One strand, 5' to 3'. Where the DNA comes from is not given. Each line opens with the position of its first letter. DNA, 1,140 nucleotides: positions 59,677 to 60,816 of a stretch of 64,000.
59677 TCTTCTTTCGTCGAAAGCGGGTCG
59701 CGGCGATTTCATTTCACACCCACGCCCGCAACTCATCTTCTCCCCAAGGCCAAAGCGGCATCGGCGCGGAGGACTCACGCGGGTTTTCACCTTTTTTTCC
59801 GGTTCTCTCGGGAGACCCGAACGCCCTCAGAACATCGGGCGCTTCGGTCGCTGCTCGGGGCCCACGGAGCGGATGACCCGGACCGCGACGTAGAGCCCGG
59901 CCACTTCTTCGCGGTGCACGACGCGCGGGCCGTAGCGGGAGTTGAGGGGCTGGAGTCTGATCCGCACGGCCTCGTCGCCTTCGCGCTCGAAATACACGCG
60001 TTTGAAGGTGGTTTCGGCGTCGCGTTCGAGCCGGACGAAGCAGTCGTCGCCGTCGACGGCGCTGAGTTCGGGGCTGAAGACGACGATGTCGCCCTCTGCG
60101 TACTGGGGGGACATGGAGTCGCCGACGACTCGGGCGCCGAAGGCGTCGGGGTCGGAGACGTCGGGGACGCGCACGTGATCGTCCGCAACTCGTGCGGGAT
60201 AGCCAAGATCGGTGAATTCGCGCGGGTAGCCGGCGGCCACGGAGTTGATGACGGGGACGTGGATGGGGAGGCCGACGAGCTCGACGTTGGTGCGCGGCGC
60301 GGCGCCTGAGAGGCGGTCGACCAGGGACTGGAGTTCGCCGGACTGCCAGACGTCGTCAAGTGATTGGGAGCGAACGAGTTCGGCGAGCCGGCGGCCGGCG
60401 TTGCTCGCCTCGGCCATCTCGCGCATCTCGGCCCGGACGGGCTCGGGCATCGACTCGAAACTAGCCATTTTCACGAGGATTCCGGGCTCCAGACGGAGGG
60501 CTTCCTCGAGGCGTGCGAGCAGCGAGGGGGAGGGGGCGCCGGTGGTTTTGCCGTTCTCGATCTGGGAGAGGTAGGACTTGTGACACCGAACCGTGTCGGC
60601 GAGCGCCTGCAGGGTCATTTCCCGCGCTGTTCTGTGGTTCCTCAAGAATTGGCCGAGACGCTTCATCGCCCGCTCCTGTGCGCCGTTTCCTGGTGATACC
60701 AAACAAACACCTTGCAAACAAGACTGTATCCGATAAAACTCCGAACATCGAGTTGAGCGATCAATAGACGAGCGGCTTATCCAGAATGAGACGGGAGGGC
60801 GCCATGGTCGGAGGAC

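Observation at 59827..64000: SOS-type CI/LexA-like repressor wired directly to a terminase operon, with no replication or lysis module in between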

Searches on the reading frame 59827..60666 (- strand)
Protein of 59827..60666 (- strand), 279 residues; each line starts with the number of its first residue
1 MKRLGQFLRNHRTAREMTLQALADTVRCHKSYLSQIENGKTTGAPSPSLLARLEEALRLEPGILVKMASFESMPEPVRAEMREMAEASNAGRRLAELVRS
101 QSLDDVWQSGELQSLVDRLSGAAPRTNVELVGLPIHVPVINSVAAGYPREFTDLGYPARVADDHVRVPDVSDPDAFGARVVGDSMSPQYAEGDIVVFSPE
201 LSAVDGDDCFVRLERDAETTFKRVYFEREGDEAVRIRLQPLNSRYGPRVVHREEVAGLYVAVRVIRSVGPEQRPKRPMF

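Call 8: search_protein_families(library=pfam, max_evalue=0.01, proteins=[window:59827-60666:-])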
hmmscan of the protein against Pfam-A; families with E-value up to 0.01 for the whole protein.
window:59827-60666:- (279 aa): 5 families
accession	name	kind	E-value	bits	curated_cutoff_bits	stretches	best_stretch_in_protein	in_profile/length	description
PF00717.28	Peptidase_S24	-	2.7e-17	63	23.3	1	138-255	1-109/116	Peptidase S24-like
PF13560.12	HTH_31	-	8.7e-12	45.6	27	1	3-61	1-58/64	Helix-turn-helix domain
PF01381.28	HTH_3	-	3.3e-09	37.1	23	1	8-62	1-53/55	Helix-turn-helix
PF12844.13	HTH_19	-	3.7e-06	27.2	30.2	1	5-54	1-49/64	Helix-turn-helix domain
PF13413.12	HTH_25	-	3.5e-05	24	24.6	1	8-47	2-41/62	Helix-turn-helix domain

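Call 9: search_protein_families(library=phrogs, max_evalue=0.01, proteins=[window:59827-60666:-])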
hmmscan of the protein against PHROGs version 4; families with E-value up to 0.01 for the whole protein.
window:59827-60666:- (279 aa): 11 families
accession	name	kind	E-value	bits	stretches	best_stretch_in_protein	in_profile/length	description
phrog_4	-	transcription regulation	6e-29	102.2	1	1-266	134-337/400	transcriptional repressor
phrog_2439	-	transcription regulation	2.3e-08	34.3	1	5-96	9-95/367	transcriptional regulator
phrog_6201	-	transcription regulation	3.8e-08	34.2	1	179-268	32-115/121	CI-like repressor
phrog_3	-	transcription regulation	1e-07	33.1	1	1-83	86-168/430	transcriptional repressor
phrog_8558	-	unknown function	3.4e-06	28.3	1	174-250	19-94/114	-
phrog_5823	-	transcription regulation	4.2e-06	27.2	1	3-65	6-67/404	transcriptional regulator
phrog_7241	-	transcription regulation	1.1e-05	26.5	1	8-65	66-121/122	transcriptional regulator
phrog_8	-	transcription regulation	1.6e-05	25.5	1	6-73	79-224/346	transcriptional regulator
phrog_6463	-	DNA, RNA and nucleotide metabolism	0.00036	21.1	1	8-64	34-96/208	HTH DNA binding protein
phrog_9908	-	DNA, RNA and nucleotide metabolism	0.0013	19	1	2-43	12-52/282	DNA binding protein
phrog_4031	-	unknown function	0.0057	16.2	1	6-68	521-582/626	-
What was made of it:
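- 59827..60666 (-): Rep: CI/LexA-like repressor with an XRE HTH, a ~70-aa linker and a peptidase S24 domain (VAAG cleavage site, GDSM Ser, FKR Lys). Pfam and PHROG hits (calls 8, 9).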

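Call 16: list_cluster_members(proteins=[window:59827-60666:-, window:61271-62593:+, window:62794-63243:+, L001:10466-11923:+, window:52156-53328:-, L001:1196-2611:-])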
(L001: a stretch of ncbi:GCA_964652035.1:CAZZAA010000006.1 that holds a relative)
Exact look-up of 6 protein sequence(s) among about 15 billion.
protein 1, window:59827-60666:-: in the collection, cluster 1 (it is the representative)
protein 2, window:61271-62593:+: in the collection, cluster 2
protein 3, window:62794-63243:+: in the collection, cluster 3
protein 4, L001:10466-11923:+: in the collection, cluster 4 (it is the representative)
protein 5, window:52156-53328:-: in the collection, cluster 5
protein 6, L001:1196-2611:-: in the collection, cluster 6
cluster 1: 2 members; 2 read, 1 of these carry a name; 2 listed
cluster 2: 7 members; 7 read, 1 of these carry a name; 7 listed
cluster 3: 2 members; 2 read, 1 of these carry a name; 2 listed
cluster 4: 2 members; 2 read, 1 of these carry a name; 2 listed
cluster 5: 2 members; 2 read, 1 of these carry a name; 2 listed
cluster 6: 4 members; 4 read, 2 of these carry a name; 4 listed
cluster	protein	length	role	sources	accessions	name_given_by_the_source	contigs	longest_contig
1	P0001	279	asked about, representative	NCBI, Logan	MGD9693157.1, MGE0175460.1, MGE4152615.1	MAG: helix-turn-helix domain-containing protein [Phycisphaerales bacterium]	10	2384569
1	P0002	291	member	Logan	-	-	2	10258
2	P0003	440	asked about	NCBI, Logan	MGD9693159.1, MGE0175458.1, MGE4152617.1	MAG: hypothetical protein AB7G17_10250 [Phycisphaerales bacterium]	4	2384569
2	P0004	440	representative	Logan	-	-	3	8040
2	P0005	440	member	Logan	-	-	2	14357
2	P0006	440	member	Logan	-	-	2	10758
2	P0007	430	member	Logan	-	-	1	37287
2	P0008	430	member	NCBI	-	-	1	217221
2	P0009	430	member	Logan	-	-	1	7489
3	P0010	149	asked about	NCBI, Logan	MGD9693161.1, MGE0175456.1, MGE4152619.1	MAG: hypothetical protein AB7G17_10260 [Phycisphaerales bacterium]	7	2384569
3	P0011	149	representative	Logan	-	-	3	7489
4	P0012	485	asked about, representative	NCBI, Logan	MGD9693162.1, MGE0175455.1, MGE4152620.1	MAG: hypothetical protein AB7G17_10265 [Phycisphaerales bacterium]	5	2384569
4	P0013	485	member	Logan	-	-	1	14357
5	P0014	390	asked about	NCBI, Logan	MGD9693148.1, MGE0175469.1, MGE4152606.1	MAG: DUF5309 family protein [Phycisphaerales bacterium]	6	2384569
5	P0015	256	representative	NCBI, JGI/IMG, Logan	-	-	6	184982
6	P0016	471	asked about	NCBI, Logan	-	-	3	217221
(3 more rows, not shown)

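Call 17: find_homologous_proteins(query=P0012, max_evalue=0.001)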
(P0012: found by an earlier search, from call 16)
Query P0012 (485 aa): 2833 proteins with E <= 0.001 among 8000 candidates; the best 120 are listed.
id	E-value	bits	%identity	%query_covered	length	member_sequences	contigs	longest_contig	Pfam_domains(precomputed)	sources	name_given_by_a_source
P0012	0.0e+0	1075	100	100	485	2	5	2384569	-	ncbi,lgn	ncbi:MAG: hypothetical protein AB7G17_10265 [Phycisphaerales bacterium]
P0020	4.4e-278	941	90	97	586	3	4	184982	-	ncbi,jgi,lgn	-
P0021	7.2e-260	881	83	99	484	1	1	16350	-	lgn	-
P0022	3.9e-256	869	84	98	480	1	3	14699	PF17289.9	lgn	-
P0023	4.3e-169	582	60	95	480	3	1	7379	PF17289.9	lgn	-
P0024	3.6e-166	572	58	95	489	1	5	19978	-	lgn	-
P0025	2.4e-164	566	57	98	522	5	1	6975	-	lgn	-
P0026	7.0e-164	564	57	96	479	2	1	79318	-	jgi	-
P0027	2.1e-162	559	59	95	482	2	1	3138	-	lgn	-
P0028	3.5e-161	555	57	94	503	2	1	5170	-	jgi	-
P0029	8.2e-161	554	55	99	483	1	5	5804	PF17289.9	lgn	-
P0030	3.4e-160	552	53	98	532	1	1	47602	PF17289.9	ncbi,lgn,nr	ncbi:MAG: hypothetical protein EA376_13045 [Phycisphaeraceae bacterium]|nr:MAG: hypothetical protein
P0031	6.2e-160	551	55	98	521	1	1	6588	PF17289.9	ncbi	-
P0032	1.2e-159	550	53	99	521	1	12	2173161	-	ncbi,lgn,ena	-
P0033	5.3e-159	548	56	96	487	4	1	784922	PF17289.9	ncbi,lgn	-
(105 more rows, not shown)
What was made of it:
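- The best 120 all have E < 1e-140, and the named ones are Phycisphaerae/Planctomycetota MAGs, many on long chromosomal contigs (up to 3.9 Mb) (call 17).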

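Call 19: find_related_loci(query=A1, collection=genome_contigs, flank=10000)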
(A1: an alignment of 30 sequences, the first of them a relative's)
Query A1 (485 aa) in genome_contigs; peptide patterns used: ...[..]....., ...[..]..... (x = any residue, [..] = any of these).
599 stretches matched a pattern (row limit reached: there are more); 537 encode a relative of the query (tblastn E <= 1e-3); the best 80 are kept; 80 distinct loci.
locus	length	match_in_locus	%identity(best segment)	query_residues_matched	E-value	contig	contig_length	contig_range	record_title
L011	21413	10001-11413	90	1-471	0e+0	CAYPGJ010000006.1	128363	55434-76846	MAG TPA_asm: uncultured Phycisphaeraceae bacterium isolate binchicken_co322_86 genome assembly, contig: NODE_231_length_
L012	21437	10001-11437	84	4-482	0e+0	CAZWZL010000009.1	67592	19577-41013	MAG TPA_asm: uncultured Phycisphaeraceae bacterium isolate SRP287453_co1_342 genome assembly, contig: NODE_580_length_67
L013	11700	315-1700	58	6-471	6e-165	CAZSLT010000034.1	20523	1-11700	MAG TPA_asm: uncultured Phycisphaeraceae bacterium isolate SRP329715_co2_96 genome assembly, contig: NODE_5145_length_20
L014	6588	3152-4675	55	9-481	9e-164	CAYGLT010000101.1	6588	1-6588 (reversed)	MAG TPA_asm: uncultured Phycisphaeraceae bacterium isolate ERP116193_co1_229 genome assembly, contig: NODE_27693_length_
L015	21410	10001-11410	56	7-471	4e-162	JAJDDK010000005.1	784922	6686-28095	MAG: Phycisphaerales bacterium isolate OFTM186 OFTM186_4, whole genome shotgun sequence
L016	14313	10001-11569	53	9-481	3e-161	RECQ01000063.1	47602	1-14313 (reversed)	MAG: Phycisphaeraceae bacterium isolate DLM2.Bin55 NODE_656_length_47602_cov_23.878, whole genome shotgun sequence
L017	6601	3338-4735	54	15-471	1e-154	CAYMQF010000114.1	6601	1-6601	MAG TPA_asm: uncultured Phycisphaeraceae bacterium isolate SRP216583_co2_130 genome assembly, contig: NODE_10172_length_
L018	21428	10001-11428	53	17-471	3e-154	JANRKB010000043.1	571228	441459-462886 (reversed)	MAG: Planctomycetota bacterium isolate bins.472 k141_4846747, whole genome shotgun sequence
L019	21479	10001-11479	53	13-481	3e-152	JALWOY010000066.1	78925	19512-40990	MAG: Phycisphaerales bacterium isolate M2_maxbin2_scaf2bin.260 M2_NODE_180_length_78925_cov_7.363892, whole genome shotg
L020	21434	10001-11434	52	8-471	1e-150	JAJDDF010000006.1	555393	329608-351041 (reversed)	MAG: Phycisphaerales bacterium isolate OFTM399 OFTM399_5, whole genome shotgun sequence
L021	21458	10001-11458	54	14-481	6e-150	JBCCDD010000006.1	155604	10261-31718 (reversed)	MAG: Planctomycetota bacterium isolate P01_A01_bin.75 k141_1901755_length_155604_cov_22.1833, whole genome shotgun seque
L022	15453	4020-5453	55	13-481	4e-149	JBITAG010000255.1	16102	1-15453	MAG: Phycisphaerales bacterium JB059 k141_367205, whole genome shotgun sequence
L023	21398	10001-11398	51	12-471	4e-149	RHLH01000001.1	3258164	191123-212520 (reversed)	MAG: Phycisphaera sp. isolate Bin4 scaffold1, whole genome shotgun sequence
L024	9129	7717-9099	51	13-471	4e-148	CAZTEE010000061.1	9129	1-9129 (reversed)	MAG TPA_asm: uncultured Phycisphaeraceae bacterium isolate SRP072547_co1_252 genome assembly, contig: NODE_15531_length_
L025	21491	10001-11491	52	14-481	6e-148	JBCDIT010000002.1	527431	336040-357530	MAG: Planctomycetota bacterium isolate P01_H01_bin.186 k141_3380875_length_527431_cov_28.0313, whole genome shotgun sequ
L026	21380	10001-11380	57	23-471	2e-147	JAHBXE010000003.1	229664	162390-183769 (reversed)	MAG: Phycisphaeraceae bacterium isolate ACE_PLA16 PLA16_3, whole genome shotgun sequence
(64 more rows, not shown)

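Call 30: search_protein_families(library=pfam, max_evalue=0.05, proteins=[P0012])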
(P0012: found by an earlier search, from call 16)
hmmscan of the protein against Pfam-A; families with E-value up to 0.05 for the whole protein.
P0012 (485 aa): 1 family
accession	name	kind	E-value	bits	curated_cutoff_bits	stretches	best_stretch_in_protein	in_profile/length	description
PF17289.8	Terminase_6C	-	4.3e-05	24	22.6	1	311-469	2-154/155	Terminase RNaseH-like domain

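Call 32: find_homologous_proteins(query=P0014, max_evalue=0.001)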
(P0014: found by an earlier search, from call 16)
Query P0014 (390 aa): 4550 proteins with E <= 0.001 among 8000 candidates; the best 120 are listed.
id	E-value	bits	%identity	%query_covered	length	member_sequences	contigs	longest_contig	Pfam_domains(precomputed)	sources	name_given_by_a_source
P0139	7.8e-229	777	89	100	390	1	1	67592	PF17236.9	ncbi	-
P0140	3.4e-197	673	76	100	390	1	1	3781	PF17236.9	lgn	-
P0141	1.8e-195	668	75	100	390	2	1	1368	PF17236.9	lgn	-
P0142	4.8e-195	666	74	100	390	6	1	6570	PF17236.9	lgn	-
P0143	1.6e-194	664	77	100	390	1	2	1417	PF17236.9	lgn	-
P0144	1.7e-193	661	90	86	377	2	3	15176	PF17236.9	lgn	-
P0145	1.8e-193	661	75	100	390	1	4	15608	PF17236.9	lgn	-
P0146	2.4e-193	661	75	100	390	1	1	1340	PF17236.9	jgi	jgi:hypothetical protein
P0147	6.8e-192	656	73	100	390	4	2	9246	PF17236.9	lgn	-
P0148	8.2e-192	655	75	100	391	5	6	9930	PF17236.9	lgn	-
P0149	1.6e-190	651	75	100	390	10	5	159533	PF17236.9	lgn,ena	-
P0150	1.4e-189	648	73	100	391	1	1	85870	PF17236.9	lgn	-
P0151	3.3e-189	647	73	100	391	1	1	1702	PF17236.9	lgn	-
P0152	5.4e-187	640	72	100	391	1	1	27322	PF17236.9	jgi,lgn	-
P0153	3.5e-186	637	73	100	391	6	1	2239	PF17236.9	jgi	jgi:hypothetical protein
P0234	1.0e-172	593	69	100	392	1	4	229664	PF17236.9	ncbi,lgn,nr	ncbi:MAG: DUF5309 family protein [Phycisphaeraceae bacterium]|nr:DUF5309 family protein [Phycisphaer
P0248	3.2e-172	591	69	100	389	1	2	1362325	PF17236.9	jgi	jgi:hypothetical protein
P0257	1.1e-171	589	69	100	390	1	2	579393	PF17236.9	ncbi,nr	ncbi:MAG: DUF5309 family protein [Phycisphaeraceae bacterium]|nr:DUF5309 family protein [Phycisphaer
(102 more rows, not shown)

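Call 33: find_encoding_contigs(protein=P0234, flank=10000, max_places=1)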
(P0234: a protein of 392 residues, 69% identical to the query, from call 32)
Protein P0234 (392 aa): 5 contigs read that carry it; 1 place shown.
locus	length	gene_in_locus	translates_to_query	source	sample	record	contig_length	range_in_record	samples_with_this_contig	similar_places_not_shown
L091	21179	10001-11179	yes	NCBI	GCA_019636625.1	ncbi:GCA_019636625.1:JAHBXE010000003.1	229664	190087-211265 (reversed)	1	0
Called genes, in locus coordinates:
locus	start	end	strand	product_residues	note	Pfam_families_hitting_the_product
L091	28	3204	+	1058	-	PF00069:Pkinase, PF07714:PK_Tyr_Ser-Thr, PF25174:Beta-prop_THOC3, PF23381:Beta-prop_IFT122_1st, PF25175:Beta-prop_WDR5, PF25173:Beta-prop_WDR3_1st, PF23381:Beta-prop_IFT122_1st, PF25172:Beta-prop_WDR3_2nd, +50 more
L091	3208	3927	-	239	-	-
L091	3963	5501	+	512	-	PF02878:PGM_PMM_I, PF02879:PGM_PMM_II, PF02880:PGM_PMM_III, PF00408:PGM_PMM_IV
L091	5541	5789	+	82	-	-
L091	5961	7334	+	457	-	PF01364:Peptidase_C25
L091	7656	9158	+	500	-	PF05133:SPP1_portal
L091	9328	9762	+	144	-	-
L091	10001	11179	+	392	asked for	PF17236:SU10_MCP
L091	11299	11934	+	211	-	-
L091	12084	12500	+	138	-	-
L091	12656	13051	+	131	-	-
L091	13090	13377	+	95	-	-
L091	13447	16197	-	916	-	PF01326:PPDK_N, PF00391:PEP-utilizers, PF02896:PEP-utilizers_C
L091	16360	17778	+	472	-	PF00425:Chorismate_bind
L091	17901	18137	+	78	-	PF01679:Pmp3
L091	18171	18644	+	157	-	PF00293:NUDIX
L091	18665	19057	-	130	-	-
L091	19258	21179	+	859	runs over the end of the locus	PF07244:POTRA (weak), PF08479:POTRA_2, PF07244:POTRA, PF01103:Omp85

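Call 42: find_related_loci(query=A1, collection=viral_contigs, flank=10000)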
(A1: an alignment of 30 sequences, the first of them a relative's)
Query A1 (485 aa) in viral_contigs; peptide patterns used: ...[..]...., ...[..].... (x = any residue, [..] = any of these).
600 stretches matched a pattern (row limit reached: there are more); 334 encode a relative of the query (tblastn E <= 1e-3); the best 80 are kept; 80 distinct loci.
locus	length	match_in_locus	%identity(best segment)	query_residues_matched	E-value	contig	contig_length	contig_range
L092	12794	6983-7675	30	252-469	2e-21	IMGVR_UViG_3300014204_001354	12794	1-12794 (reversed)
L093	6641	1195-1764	30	286-470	1e-19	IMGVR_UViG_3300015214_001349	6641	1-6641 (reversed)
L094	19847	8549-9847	24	46-470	2e-23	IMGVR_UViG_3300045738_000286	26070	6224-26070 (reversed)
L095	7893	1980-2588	27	256-465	3e-18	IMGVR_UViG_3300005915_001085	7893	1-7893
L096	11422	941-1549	27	256-465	6e-18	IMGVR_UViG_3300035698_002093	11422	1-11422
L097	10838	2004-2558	30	287-470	2e-17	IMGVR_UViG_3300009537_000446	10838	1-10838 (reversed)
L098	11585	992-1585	30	287-475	5e-17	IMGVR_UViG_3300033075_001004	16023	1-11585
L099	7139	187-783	30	286-469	9e-17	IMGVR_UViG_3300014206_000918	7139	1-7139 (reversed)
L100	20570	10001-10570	32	287-467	3e-16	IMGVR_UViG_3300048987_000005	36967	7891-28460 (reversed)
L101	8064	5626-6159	26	289-471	4e-16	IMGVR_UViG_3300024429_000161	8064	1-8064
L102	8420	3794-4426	31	262-470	4e-16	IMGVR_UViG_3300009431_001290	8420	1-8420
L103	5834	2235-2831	29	260-470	5e-16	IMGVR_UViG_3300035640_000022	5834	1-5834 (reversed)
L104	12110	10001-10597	28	260-470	9e-16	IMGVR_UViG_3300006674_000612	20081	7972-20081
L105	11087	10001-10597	28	260-470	9e-16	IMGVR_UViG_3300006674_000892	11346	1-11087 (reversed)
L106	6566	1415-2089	25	262-483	1e-15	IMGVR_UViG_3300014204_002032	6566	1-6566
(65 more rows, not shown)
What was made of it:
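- The best IMG/VR TerL hits are 19-35% identical and mostly partial (call 42).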

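Call 50: search_protein_families(library=ncbifam, max_evalue=0.01, proteins=[window:59827-60666:-, P0012, P0016, P0014])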
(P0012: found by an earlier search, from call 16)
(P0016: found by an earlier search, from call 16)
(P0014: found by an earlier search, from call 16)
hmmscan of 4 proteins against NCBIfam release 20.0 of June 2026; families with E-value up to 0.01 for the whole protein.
window:59827-60666:- (279 aa): 6 families
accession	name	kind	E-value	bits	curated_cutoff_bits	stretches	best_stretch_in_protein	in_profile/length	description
TIGR00498.1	lexA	equivalog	1e-06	28.5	110.95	1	136-268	79-202/203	transcriptional repressor LexA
NF006015.0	PRK08154.1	subfamily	1.3e-05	24.5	204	1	2-78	29-103/314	anaerobic benzoate catabolism transcriptional regulator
NF041677.1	trans_regClgR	equivalog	0.00018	21.5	170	1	4-62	9-65/113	transcriptional regulator ClgR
TIGR00270.2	TIGR00270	equivalog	0.00025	20.9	110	1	6-59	78-129/159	multiprotein bridging factor aMBF1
TIGR03070.1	couple_hipB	subfamily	0.00035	20.5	71.65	1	3-42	2-41/58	type II toxin-antitoxin system Y4mF family antitoxin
NF046032.1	TransRegSlrRBacil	equivalog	0.0014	18.7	250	1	4-60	2-57/149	HTH-type transcriptional regulator SlrR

P0012 (485 aa): 0 families

P0016 (471 aa): 0 families

P0014 (390 aa): 0 families
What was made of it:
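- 59827..60666 (-): It is not a LexA equivalog: 28.5 against 110.95 bits, C-terminal domain only (call 50).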
